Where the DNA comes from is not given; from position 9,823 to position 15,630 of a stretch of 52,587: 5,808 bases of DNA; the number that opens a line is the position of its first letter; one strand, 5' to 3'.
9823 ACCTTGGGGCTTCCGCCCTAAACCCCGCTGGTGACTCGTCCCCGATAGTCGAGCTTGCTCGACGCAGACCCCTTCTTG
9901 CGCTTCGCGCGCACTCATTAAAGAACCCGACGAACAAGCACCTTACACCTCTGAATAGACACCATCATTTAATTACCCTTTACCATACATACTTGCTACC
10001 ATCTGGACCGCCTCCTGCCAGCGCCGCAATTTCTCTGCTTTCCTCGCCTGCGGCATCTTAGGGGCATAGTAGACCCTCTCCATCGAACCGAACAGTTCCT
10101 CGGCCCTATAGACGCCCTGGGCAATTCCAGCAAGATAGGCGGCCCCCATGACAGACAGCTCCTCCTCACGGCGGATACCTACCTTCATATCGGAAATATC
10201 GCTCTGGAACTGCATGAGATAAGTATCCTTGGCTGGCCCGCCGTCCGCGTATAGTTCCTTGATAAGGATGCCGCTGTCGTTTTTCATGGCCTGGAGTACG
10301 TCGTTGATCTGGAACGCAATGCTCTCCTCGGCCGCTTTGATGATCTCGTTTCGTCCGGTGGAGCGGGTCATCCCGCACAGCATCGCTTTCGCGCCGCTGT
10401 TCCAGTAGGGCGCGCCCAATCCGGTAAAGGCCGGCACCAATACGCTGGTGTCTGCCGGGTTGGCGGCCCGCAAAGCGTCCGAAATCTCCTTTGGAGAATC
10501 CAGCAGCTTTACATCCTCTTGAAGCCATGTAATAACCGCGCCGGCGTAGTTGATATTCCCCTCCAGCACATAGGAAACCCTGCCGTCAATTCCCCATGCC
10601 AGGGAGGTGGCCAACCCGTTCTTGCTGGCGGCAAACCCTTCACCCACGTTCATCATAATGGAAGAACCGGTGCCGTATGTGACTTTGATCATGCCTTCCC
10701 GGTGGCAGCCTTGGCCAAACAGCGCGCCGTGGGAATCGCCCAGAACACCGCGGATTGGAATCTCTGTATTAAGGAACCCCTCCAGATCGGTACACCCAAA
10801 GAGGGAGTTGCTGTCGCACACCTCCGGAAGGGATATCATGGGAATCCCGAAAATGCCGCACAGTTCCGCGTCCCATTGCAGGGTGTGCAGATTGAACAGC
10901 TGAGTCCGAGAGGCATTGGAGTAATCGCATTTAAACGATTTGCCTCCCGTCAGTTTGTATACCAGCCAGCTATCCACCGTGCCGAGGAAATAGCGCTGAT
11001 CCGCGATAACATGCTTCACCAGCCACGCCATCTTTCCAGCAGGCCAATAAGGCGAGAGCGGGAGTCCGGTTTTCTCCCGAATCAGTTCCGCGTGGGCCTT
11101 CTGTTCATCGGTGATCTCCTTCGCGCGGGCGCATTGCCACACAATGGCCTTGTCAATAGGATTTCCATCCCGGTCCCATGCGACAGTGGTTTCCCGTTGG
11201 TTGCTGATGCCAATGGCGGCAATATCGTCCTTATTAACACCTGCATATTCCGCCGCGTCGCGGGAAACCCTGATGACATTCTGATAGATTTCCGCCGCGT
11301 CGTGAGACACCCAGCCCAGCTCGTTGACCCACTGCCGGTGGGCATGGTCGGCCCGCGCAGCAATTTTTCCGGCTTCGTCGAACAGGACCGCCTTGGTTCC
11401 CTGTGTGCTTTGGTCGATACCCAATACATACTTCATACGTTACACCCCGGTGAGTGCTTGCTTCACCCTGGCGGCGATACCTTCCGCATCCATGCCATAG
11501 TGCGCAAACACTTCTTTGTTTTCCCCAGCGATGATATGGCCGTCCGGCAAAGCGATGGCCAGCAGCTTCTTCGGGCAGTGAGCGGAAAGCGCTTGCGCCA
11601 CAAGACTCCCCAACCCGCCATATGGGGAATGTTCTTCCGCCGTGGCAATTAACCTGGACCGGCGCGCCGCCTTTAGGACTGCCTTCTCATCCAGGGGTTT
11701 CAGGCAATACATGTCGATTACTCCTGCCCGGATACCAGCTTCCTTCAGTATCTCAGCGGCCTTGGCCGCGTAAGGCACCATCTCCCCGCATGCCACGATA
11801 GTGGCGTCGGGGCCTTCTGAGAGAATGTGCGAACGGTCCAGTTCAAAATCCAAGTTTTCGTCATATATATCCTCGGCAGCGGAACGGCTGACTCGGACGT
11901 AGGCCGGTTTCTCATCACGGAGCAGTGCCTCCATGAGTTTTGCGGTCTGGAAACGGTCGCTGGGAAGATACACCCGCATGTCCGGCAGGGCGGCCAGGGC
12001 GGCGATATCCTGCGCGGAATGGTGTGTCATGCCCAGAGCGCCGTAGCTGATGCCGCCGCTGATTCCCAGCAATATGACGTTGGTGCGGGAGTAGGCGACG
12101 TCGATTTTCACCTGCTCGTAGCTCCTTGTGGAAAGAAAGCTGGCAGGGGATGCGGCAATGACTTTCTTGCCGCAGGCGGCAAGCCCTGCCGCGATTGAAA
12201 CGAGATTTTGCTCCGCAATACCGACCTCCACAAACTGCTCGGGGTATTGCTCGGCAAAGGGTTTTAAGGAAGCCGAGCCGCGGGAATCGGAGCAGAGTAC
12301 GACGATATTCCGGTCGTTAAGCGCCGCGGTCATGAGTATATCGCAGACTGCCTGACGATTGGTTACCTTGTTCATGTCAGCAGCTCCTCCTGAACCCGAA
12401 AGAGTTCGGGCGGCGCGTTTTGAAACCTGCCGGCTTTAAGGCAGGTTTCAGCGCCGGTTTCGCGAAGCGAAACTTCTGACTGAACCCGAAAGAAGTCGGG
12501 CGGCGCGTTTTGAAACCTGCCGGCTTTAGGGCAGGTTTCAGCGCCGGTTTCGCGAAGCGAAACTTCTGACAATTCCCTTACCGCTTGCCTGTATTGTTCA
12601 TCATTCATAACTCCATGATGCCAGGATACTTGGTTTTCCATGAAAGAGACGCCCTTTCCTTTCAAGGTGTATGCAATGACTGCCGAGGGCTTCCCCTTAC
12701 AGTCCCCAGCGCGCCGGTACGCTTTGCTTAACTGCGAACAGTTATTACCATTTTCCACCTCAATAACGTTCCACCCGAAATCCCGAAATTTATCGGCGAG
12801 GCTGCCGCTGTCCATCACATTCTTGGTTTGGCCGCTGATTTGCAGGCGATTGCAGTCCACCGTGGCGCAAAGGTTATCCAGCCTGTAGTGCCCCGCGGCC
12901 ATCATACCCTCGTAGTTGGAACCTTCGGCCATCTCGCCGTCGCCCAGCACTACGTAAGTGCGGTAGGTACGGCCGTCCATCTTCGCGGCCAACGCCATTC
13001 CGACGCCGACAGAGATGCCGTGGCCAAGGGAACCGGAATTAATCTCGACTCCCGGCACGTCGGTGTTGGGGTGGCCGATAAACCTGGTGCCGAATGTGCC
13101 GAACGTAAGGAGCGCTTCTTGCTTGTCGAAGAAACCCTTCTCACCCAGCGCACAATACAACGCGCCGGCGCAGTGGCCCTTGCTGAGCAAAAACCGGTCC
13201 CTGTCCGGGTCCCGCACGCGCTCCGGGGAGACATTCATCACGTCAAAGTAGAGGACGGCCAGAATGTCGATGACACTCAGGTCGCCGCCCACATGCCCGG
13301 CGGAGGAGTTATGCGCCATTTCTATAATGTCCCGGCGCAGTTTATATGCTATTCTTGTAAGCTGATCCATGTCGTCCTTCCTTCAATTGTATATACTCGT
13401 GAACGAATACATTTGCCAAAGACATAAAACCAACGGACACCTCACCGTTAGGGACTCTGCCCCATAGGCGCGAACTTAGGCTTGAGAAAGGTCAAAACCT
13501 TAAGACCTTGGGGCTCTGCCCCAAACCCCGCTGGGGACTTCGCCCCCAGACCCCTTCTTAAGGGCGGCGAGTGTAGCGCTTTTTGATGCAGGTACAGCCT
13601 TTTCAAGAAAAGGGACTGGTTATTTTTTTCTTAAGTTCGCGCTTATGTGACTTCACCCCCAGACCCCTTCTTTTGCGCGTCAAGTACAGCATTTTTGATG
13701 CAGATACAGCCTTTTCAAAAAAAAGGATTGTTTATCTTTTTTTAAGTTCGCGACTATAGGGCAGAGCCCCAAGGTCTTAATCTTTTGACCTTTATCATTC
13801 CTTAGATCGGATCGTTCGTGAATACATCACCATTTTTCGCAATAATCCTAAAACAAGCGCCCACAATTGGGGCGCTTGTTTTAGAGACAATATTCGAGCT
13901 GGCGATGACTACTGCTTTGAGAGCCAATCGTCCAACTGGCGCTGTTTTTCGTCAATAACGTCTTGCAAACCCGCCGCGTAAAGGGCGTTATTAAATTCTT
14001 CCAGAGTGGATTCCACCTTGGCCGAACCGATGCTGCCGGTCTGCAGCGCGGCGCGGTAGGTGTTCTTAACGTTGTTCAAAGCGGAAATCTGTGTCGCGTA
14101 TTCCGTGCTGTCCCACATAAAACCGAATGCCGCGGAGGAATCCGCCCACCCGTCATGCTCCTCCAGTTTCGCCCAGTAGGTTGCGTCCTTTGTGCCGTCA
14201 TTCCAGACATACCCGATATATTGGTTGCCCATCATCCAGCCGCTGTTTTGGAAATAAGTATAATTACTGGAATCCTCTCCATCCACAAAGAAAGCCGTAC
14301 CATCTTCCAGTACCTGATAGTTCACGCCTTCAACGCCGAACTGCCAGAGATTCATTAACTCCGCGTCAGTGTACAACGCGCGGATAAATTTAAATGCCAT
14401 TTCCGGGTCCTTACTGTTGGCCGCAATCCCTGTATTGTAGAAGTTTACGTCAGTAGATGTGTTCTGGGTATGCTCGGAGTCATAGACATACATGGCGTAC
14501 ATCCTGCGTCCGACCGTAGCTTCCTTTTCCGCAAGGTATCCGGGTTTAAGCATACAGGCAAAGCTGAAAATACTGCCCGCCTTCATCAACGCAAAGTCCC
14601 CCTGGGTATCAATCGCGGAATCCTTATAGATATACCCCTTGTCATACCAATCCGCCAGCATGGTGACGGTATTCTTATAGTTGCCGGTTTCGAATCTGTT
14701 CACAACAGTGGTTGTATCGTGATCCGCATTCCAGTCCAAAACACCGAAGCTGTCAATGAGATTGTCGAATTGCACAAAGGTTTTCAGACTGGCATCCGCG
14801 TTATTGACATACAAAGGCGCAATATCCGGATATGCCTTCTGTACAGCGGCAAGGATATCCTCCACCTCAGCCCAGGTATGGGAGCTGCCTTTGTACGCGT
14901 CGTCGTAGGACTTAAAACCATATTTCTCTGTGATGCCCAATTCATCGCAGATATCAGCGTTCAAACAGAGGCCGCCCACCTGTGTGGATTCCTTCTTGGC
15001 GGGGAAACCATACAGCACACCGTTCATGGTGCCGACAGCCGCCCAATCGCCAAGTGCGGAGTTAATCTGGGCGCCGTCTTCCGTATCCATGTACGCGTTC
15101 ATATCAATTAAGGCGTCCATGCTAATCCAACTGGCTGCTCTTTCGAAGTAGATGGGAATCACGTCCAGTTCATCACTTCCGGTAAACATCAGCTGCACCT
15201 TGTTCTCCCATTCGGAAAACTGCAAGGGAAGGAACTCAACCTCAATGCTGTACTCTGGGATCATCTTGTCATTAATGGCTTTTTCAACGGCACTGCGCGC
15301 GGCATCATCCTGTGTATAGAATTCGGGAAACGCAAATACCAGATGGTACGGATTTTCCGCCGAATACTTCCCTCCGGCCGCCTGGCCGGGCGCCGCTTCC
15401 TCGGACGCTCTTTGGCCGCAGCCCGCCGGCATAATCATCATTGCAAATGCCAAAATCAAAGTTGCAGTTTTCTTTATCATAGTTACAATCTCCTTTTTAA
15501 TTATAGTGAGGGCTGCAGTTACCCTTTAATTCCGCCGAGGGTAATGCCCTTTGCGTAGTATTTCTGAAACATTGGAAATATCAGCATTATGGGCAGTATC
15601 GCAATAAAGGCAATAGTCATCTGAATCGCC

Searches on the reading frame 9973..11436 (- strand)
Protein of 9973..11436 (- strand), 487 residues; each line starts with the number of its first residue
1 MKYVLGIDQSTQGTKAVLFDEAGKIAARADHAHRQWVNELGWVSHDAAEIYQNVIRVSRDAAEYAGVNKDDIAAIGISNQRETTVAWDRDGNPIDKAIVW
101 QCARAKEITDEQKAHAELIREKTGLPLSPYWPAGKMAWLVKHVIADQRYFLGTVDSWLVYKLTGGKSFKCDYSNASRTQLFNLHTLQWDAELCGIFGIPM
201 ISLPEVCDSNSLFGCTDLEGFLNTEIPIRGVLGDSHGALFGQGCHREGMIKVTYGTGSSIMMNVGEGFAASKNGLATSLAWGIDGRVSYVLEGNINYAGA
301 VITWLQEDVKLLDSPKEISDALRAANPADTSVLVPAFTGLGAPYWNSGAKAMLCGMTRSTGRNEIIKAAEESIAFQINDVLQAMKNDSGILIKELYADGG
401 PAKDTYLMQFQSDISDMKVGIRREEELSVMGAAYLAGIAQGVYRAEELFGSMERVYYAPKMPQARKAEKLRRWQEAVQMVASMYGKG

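Call 41: search_protein_families(library=pfam, proteins=[window:9973-11436:-], max_evalue=0.00001)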
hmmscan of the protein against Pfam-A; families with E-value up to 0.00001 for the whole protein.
window:9973-11436:- (487 aa): 2 families
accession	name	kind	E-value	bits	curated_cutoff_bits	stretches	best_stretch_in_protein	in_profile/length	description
PF00370.27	FGGY_N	-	2.7e-61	207.7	28.8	1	3-241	1-245/245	FGGY family of carbohydrate kinases, N-terminal domain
PF02782.22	FGGY_C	-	9.7e-31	107.5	27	1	251-439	2-197/198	FGGY family of carbohydrate kinases, C-terminal domain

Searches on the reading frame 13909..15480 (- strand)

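Call 41: search_protein_families(library=pfam, proteins=[window:13909-15480:-], max_evalue=0.00001)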
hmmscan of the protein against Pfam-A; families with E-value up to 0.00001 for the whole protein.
window:13909-15480:- (523 aa): 1 family
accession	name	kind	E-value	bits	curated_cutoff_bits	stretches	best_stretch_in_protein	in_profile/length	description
PF12010.13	DUF3502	-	2.3e-22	79.6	24.4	1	451-520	2-68/69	Domain of unknown function (DUF3502)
